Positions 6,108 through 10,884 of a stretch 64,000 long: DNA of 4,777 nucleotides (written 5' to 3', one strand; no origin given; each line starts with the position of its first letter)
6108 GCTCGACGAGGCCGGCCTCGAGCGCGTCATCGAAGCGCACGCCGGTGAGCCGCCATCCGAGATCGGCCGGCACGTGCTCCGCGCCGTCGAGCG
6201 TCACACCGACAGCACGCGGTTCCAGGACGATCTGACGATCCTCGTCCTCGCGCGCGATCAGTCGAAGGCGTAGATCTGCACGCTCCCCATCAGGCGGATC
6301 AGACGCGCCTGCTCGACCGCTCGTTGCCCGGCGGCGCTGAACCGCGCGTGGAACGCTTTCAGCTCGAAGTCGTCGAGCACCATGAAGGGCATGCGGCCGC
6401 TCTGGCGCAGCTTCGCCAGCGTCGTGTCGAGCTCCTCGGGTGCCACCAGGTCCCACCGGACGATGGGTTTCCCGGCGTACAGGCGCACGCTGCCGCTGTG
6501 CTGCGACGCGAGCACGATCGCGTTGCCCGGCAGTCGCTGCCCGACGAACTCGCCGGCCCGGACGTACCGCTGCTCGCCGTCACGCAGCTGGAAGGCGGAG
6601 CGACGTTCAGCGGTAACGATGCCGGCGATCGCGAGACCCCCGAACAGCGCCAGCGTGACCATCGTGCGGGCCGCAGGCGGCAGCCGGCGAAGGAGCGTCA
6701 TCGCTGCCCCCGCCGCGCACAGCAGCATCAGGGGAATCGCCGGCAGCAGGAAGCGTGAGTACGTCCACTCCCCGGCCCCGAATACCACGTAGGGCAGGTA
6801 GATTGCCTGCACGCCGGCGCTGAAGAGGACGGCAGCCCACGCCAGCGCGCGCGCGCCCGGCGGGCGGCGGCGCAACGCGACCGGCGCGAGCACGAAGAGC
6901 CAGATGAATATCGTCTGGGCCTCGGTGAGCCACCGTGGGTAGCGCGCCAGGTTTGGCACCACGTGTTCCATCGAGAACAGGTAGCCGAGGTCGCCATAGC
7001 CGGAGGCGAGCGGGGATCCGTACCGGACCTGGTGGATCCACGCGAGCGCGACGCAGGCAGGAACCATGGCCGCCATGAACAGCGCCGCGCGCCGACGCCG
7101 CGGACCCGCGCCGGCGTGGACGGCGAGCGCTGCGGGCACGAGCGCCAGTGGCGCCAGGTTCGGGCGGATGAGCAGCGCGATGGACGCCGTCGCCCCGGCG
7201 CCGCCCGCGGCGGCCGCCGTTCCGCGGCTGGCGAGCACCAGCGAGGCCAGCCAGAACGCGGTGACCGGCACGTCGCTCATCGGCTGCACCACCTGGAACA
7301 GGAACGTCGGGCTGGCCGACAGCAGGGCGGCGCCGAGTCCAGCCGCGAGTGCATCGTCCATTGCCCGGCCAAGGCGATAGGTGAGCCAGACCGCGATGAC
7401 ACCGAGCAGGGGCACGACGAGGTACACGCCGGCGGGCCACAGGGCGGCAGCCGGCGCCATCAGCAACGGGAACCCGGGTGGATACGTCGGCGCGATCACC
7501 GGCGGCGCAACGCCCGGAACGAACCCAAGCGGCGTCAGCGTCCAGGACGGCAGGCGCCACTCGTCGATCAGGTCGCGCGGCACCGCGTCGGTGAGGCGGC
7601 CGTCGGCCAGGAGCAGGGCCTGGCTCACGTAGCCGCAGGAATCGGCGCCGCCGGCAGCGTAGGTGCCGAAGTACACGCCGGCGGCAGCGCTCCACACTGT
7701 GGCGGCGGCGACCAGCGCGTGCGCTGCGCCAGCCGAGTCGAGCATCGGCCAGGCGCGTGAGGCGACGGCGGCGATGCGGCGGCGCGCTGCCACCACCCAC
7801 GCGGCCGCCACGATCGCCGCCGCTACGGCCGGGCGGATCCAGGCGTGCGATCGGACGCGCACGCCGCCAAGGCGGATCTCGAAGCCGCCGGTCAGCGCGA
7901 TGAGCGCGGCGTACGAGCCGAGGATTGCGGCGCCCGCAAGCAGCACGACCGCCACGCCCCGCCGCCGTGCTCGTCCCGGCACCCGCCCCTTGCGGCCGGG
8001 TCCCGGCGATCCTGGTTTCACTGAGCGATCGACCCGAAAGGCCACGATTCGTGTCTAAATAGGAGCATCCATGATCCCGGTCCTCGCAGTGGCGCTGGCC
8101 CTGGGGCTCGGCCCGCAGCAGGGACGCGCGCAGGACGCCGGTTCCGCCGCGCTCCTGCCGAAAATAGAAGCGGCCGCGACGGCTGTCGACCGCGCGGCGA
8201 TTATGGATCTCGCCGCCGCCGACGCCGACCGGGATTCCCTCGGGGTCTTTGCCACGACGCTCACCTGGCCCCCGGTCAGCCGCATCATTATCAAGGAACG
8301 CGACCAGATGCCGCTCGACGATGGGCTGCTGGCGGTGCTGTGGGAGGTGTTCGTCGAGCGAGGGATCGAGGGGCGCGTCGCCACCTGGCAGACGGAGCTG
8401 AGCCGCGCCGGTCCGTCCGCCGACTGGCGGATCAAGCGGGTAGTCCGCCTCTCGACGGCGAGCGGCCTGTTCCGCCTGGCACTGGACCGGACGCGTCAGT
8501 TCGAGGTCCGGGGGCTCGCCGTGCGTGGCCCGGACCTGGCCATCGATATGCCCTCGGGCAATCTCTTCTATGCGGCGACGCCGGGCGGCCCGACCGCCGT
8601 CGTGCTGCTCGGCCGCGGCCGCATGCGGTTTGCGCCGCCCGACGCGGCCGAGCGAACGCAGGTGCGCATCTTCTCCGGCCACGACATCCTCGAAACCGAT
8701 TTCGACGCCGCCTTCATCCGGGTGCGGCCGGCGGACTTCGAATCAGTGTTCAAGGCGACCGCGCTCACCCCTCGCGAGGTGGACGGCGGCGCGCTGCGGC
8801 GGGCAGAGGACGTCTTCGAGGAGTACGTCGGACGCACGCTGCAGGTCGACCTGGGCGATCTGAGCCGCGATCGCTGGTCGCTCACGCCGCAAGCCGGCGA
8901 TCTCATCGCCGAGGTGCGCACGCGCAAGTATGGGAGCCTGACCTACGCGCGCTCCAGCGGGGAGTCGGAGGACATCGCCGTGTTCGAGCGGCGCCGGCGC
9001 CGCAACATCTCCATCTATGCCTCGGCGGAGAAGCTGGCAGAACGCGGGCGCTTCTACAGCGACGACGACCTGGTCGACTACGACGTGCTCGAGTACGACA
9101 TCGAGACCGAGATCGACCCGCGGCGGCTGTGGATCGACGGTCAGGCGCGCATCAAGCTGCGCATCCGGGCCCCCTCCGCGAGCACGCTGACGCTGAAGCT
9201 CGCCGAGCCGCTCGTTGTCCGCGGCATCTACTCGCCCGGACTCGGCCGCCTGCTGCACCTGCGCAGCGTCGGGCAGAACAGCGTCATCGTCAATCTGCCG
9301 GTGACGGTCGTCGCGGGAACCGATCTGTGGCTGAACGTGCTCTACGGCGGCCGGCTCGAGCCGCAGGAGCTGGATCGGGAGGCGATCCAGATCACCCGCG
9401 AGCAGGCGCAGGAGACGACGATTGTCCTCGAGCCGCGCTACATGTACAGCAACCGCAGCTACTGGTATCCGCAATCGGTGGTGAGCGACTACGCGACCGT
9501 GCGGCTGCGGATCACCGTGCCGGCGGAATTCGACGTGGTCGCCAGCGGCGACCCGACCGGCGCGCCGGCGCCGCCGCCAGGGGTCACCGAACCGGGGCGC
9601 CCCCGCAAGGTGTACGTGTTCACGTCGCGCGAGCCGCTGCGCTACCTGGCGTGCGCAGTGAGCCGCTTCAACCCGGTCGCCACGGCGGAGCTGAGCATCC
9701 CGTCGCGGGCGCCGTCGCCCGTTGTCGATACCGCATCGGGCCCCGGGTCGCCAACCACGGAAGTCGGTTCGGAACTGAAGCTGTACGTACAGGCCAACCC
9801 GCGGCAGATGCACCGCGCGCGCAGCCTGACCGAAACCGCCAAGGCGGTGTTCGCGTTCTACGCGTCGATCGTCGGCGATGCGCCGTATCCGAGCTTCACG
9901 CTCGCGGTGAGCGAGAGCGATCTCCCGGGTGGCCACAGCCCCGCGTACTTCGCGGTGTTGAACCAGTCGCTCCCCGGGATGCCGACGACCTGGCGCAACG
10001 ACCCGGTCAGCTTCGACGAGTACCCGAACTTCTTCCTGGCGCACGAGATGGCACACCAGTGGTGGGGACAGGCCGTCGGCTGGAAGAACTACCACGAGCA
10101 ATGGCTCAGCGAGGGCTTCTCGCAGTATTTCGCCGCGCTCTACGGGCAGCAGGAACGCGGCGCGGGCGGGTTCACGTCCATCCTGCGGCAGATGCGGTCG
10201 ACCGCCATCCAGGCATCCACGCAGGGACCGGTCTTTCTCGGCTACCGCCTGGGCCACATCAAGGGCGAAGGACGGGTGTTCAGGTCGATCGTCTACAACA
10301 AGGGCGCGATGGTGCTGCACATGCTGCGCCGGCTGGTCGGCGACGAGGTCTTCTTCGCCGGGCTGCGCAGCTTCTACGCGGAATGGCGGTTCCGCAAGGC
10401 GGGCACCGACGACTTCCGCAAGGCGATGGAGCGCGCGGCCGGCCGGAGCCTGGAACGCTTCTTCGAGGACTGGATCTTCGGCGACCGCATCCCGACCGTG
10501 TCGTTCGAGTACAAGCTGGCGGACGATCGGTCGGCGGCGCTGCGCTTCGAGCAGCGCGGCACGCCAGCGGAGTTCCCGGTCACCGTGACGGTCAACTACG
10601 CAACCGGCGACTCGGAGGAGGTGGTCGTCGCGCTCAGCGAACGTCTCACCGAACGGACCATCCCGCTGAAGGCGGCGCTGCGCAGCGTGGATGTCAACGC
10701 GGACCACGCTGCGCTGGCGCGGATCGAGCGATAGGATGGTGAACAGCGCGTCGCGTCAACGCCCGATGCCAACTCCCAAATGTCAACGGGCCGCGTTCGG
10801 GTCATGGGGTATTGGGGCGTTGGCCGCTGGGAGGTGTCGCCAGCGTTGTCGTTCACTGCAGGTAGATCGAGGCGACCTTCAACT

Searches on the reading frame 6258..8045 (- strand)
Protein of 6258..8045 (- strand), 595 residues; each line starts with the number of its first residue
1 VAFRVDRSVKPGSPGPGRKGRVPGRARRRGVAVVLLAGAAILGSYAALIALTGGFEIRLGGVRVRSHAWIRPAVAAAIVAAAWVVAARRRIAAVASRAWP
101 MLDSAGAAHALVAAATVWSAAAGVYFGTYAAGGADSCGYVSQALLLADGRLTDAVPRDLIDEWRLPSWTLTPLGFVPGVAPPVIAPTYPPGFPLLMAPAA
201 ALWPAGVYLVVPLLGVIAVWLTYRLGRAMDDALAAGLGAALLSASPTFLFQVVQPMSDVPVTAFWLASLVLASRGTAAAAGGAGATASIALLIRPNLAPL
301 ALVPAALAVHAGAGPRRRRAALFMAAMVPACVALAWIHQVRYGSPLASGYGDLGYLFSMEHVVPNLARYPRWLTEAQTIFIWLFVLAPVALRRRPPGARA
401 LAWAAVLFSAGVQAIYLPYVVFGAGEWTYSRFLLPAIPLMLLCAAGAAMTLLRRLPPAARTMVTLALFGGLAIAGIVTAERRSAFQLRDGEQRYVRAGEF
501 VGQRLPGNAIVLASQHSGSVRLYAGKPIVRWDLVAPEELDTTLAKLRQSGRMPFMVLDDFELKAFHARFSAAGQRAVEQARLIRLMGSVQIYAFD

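Call 52: search_protein_families(library=ncbifam, proteins=[window:6258-8045:-], max_evalue=0.00001)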
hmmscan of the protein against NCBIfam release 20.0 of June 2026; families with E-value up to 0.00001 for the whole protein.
window:6258-8045:- (595 aa): 1 family
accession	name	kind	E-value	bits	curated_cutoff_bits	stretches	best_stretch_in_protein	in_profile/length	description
NF047440.1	LA3751_2_3_fam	subfamily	6e-08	31.9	200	1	187-463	80-369/460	LA_3751/LA_3752 family putative glycosyltransferase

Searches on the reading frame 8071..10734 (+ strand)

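Call 52: search_protein_families(library=ncbifam, proteins=[window:8071-10734:+], max_evalue=0.00001)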
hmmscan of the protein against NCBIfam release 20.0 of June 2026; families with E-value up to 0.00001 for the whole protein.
window:8071-10734:+ (887 aa): 3 families
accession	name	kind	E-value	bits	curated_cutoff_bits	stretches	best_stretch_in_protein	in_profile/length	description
TIGR02412.1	pepN_strep_liv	equivalog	6.1e-25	87.7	591.2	1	656-842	291-479/832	aminopeptidase N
TIGR02414.1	pepN_proteo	equivalog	3.3e-11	42.1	718.2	1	656-833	289-466/868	aminopeptidase N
TIGR02411.1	leuko_A4_hydro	equivalog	6.8e-09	35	761.7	1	655-786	281-417/600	leukotriene-A(4) hydrolase/aminopeptidase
